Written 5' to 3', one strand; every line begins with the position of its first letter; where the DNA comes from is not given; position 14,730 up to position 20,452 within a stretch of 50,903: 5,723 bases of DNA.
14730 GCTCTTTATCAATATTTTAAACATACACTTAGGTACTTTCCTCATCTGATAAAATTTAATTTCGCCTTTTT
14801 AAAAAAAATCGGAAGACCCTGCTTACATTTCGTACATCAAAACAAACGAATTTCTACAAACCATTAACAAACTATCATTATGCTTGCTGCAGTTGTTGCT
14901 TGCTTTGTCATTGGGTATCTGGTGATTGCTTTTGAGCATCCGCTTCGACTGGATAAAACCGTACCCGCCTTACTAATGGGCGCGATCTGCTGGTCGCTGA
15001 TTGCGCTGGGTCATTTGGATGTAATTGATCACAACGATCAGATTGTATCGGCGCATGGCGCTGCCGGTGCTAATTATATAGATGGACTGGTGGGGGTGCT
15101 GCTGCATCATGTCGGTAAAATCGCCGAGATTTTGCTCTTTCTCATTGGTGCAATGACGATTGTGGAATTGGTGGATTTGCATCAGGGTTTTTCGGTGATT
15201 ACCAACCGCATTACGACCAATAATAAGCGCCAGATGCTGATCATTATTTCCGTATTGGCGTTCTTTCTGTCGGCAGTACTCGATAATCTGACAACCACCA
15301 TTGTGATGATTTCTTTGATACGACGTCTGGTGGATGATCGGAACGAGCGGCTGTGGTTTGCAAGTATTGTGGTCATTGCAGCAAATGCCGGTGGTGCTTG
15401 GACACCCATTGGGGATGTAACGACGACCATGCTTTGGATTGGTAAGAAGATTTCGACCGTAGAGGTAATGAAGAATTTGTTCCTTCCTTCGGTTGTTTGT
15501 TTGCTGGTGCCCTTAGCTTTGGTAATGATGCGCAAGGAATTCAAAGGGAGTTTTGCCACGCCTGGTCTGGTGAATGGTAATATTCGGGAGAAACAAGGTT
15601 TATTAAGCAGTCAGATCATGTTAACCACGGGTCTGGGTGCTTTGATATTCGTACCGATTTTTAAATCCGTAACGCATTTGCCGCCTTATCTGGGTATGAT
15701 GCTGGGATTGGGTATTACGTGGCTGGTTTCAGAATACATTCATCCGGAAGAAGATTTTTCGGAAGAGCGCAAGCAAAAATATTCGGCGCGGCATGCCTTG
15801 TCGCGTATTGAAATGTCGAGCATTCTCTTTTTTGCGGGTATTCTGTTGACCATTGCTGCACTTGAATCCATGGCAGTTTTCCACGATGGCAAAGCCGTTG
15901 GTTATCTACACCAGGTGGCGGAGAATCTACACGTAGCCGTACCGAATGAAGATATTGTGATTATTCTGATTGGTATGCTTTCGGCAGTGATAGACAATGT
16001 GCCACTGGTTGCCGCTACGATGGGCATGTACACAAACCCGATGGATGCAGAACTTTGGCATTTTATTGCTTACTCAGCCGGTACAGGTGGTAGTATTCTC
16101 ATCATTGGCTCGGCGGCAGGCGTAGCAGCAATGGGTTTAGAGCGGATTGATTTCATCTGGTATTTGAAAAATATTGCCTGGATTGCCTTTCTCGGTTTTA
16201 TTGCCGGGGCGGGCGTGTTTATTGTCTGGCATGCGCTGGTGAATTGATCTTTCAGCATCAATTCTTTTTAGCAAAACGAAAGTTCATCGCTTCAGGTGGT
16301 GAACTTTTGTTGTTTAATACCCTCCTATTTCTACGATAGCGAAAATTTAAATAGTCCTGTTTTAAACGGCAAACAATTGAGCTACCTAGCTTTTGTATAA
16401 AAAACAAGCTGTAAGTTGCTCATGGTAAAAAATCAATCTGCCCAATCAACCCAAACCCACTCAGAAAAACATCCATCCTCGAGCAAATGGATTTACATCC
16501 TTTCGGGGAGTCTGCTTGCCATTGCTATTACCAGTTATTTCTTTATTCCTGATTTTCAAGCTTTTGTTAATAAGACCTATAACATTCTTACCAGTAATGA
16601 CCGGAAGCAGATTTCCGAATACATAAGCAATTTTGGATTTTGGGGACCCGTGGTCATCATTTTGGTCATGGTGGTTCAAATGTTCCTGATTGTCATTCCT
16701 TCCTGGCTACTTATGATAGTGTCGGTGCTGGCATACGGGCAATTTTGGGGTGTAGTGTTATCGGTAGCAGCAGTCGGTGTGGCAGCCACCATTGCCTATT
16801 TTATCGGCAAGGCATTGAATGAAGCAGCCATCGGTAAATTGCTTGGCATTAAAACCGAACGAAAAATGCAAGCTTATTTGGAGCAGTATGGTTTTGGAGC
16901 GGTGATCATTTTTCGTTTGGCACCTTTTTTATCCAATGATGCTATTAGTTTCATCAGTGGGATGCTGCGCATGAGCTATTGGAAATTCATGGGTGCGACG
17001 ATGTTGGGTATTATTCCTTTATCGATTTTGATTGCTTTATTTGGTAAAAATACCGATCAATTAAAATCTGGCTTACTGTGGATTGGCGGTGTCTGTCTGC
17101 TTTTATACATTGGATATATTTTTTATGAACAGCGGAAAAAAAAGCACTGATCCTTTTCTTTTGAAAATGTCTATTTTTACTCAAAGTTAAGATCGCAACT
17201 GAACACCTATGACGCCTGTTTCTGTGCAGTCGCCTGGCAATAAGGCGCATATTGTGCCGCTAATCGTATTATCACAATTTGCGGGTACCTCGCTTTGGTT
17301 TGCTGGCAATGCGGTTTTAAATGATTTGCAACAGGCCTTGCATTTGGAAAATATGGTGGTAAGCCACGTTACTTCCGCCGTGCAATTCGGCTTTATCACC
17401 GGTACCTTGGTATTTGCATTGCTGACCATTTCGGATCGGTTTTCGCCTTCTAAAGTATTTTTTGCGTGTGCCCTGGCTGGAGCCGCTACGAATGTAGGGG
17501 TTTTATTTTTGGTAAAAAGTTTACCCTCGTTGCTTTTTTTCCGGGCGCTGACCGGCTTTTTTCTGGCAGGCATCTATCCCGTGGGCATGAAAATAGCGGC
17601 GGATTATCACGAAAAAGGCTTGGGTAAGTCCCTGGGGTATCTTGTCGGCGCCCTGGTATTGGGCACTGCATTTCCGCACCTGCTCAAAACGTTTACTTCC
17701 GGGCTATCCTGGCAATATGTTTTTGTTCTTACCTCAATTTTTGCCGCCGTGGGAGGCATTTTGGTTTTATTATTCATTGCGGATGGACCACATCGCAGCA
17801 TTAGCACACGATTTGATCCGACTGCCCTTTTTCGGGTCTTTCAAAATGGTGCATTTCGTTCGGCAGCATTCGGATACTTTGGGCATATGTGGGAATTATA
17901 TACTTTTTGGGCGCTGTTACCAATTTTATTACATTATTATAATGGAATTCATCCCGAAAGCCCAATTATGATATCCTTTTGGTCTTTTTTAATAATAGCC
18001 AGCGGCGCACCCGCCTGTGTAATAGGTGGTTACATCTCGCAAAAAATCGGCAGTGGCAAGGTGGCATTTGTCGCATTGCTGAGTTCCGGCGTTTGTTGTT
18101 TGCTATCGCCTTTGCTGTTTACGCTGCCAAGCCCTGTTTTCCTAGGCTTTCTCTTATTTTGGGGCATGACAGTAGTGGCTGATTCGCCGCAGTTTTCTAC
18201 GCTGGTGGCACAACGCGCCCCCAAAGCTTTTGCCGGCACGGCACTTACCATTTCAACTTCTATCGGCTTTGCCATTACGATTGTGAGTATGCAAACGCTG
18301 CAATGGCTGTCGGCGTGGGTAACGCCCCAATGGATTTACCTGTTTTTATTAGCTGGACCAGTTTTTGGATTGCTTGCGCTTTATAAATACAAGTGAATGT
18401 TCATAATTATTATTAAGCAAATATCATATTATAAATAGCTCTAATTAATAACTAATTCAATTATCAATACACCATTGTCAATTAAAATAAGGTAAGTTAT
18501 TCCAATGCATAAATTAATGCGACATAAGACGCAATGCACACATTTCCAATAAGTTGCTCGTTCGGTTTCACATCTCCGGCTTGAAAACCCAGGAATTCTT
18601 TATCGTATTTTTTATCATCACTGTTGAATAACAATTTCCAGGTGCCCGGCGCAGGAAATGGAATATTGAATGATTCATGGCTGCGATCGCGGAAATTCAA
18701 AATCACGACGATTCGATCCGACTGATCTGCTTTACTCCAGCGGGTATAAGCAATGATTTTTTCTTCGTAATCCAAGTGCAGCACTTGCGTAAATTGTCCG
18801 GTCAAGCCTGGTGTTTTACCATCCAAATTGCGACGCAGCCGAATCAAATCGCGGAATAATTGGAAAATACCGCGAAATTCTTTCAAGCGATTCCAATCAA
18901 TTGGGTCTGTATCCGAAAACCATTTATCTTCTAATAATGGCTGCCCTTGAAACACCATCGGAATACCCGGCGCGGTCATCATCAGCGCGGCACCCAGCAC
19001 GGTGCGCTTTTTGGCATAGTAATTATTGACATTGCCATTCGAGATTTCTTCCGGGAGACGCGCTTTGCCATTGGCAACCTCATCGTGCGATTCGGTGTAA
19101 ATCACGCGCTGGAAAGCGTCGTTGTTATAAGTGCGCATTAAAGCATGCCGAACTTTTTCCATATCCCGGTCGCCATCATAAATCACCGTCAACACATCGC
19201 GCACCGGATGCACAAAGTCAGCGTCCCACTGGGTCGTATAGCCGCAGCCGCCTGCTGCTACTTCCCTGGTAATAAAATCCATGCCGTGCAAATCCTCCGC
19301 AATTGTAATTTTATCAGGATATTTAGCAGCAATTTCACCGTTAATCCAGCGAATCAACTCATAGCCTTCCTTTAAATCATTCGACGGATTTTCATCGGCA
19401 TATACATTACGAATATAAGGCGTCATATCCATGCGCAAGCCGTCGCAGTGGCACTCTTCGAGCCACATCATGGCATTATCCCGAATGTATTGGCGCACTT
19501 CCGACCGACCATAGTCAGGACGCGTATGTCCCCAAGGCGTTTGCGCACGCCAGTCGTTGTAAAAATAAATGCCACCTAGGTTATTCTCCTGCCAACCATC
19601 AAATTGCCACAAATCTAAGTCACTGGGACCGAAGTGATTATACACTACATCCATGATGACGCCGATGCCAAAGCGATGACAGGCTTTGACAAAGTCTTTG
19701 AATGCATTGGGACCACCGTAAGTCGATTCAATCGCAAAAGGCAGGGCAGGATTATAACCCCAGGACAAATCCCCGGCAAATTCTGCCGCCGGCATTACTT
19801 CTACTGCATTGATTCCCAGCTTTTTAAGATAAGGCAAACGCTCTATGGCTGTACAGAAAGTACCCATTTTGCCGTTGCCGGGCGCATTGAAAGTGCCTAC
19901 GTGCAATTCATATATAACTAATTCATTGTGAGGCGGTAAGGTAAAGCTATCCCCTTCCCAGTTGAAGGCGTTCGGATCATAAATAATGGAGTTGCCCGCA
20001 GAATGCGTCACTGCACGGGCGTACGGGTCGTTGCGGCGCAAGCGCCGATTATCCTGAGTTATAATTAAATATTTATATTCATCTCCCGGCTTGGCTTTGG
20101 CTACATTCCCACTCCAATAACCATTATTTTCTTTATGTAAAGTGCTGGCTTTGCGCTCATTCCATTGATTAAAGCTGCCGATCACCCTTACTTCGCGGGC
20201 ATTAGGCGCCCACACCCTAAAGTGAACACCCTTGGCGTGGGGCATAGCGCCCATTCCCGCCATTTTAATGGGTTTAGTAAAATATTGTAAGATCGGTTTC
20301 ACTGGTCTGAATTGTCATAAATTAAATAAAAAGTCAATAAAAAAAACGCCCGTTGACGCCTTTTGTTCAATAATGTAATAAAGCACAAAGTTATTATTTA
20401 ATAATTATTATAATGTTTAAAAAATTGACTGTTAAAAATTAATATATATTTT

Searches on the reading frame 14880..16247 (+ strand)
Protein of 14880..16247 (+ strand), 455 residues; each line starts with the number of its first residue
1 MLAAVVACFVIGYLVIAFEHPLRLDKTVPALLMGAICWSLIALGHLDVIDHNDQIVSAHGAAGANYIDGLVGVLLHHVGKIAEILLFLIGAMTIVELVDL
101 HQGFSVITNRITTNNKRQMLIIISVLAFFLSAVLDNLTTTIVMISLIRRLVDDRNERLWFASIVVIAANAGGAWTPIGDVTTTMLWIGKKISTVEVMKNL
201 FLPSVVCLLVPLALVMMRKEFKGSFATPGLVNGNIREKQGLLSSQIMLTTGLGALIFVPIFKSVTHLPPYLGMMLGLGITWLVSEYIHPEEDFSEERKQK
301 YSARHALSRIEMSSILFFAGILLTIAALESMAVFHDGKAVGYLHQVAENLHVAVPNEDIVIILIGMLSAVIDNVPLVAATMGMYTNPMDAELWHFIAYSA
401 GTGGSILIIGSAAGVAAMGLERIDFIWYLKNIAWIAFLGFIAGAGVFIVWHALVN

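Call 30: search_protein_families(library=pfam, proteins=[window:14880-16247:+], max_evalue=0.001)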
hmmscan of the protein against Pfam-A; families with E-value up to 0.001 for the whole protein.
window:14880-16247:+ (455 aa): 1 family
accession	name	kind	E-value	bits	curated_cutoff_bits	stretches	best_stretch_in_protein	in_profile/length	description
PF03600.22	CitMHS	-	1.1e-27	97.4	31.9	1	13-384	1-314/336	Citrate transporter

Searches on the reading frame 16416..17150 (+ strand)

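Call 30: search_protein_families(library=pfam, proteins=[window:16416-17150:+], max_evalue=0.001)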
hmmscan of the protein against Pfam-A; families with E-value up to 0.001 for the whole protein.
window:16416-17150:+ (244 aa): 1 family
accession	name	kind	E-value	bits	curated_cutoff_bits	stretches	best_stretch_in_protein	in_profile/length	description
PF09335.16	VTT_dom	-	2.3e-22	80.2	33.9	1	94-211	1-122/123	VTT domain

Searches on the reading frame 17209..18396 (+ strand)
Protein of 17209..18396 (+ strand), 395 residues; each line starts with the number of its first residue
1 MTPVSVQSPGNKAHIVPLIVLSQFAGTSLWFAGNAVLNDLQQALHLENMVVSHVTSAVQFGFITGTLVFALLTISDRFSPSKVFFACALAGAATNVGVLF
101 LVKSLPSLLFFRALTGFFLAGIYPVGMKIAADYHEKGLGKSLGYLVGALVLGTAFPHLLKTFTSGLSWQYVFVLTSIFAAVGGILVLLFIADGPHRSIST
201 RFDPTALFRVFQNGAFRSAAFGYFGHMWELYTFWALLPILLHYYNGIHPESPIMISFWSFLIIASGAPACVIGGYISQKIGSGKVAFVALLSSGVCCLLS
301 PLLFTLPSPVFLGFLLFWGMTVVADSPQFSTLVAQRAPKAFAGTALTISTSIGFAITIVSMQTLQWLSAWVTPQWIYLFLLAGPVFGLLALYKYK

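Call 30: search_protein_families(library=pfam, proteins=[window:17209-18396:+], max_evalue=0.001)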
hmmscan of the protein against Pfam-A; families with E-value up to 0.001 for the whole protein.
window:17209-18396:+ (395 aa): 1 family
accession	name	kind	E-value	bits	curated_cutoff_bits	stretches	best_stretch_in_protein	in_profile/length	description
PF07690.21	MFS_1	-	5e-29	101.7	33.4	1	24-358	7-344/347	Major Facilitator Superfamily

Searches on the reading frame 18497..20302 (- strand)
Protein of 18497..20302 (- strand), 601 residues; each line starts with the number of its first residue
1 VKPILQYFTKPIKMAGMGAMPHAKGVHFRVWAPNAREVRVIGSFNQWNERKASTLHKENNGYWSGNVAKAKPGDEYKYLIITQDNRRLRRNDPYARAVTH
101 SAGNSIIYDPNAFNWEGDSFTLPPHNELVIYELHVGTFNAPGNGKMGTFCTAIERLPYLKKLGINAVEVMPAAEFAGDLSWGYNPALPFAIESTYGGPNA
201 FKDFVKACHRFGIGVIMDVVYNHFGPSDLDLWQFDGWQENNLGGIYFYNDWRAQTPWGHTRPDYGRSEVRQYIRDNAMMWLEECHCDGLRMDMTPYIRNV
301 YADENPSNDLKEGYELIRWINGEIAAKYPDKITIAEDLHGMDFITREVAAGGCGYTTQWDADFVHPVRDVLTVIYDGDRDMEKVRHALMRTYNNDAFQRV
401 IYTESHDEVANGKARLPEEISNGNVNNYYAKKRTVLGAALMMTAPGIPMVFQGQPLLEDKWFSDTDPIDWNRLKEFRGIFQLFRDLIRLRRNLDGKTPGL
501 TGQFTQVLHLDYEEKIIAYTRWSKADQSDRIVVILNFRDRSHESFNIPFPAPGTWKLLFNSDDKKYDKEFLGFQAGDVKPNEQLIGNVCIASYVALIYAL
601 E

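Call 53: search_protein_families(library=pfam, proteins=[window:18497-20302:-], max_evalue=0.01)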
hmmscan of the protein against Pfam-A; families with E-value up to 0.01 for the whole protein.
window:18497-20302:- (601 aa): 5 families
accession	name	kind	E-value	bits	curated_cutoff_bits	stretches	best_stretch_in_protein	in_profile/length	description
PF00128.31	Alpha-amylase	-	3e-22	79.9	22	1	138-456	7-354/446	Alpha amylase, catalytic domain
PF02922.24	CBM_48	-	7.4e-19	68.3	22.4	1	17-95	2-83/83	Carbohydrate-binding module 48 (Isoamylase N-terminal domain)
PF02806.24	Alpha-amylase_C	-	1.4e-11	45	21.2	1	511-597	6-91/95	Alpha amylase, C-terminal all-beta domain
PF11941.14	DUF3459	-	3.8e-05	24.4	22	1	482-568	1-77/90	Domain of unknown function (DUF3459)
PF22019.2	GlgB_N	-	0.00058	20.4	27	1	17-94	20-94/94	alpha-1,4-glucan branching enzyme GlgB, N-terminal domain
